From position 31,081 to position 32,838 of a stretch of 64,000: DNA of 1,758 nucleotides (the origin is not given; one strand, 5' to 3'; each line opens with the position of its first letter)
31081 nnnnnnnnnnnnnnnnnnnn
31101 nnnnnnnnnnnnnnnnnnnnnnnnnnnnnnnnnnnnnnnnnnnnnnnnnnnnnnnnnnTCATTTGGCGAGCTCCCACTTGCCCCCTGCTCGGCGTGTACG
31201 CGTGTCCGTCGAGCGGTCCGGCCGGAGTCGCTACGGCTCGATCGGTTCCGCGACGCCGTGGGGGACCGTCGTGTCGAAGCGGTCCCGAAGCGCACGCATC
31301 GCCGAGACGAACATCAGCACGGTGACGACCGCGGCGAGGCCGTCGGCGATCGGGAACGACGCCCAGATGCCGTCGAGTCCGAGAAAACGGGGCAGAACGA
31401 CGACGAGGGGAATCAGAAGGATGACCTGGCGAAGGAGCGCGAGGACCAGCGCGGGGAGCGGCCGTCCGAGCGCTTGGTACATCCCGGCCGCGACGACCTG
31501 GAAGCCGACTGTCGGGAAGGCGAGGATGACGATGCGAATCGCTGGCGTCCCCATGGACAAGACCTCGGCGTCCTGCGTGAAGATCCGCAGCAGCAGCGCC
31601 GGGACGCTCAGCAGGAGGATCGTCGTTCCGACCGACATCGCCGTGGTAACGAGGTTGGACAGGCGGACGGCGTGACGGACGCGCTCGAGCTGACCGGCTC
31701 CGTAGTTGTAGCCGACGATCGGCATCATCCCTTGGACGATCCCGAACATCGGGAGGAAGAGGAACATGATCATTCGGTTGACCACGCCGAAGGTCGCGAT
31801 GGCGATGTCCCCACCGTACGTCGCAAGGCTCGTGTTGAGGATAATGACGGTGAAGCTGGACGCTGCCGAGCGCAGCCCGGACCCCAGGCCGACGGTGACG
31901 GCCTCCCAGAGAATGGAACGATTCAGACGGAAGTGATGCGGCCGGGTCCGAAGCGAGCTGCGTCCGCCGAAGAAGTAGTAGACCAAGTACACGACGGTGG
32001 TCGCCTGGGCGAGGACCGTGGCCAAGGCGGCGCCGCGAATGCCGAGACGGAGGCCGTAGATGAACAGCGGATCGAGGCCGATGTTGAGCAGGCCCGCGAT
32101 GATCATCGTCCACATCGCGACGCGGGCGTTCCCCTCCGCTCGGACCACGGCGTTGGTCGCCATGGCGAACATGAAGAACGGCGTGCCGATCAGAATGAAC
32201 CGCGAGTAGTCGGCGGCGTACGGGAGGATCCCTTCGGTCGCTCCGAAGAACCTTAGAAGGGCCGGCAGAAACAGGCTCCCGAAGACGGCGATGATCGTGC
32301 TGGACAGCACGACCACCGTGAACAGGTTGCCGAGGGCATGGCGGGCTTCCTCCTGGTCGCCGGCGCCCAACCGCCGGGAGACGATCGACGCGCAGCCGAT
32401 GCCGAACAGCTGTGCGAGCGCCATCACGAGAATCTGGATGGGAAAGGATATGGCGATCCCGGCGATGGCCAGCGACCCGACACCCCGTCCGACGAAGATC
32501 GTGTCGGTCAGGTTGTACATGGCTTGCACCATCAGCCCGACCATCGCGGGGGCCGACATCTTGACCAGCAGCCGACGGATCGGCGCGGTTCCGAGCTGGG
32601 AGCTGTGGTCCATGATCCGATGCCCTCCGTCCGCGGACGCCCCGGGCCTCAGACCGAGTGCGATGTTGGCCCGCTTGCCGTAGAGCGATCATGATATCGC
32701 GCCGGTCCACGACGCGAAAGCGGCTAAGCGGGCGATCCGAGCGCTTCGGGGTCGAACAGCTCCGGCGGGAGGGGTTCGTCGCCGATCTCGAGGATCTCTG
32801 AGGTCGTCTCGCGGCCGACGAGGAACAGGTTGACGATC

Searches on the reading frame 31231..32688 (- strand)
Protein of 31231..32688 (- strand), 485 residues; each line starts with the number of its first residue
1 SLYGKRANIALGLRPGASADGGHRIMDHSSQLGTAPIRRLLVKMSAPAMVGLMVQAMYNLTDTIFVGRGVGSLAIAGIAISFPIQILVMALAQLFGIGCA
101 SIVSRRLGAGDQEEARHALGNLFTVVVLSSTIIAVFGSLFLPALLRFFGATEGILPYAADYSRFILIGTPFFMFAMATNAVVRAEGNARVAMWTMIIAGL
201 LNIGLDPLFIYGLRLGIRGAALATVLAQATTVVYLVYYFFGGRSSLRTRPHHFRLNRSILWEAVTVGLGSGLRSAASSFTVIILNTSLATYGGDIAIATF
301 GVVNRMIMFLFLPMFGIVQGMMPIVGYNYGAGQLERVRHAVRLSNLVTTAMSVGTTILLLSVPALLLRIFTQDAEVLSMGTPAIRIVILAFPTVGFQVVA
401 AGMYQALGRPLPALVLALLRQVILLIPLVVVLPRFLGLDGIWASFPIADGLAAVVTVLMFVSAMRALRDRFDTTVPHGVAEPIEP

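Call 16: search_protein_families(library=pfam, proteins=[window:31231-32688:-])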
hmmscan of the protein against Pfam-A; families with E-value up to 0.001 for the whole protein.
window:31231-32688:- (485 aa): 1 family
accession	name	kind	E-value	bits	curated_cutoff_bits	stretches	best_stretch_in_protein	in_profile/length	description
PF01554.23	MatE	-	7.1e-55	185.5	24.9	2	47-208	1-161/161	MatE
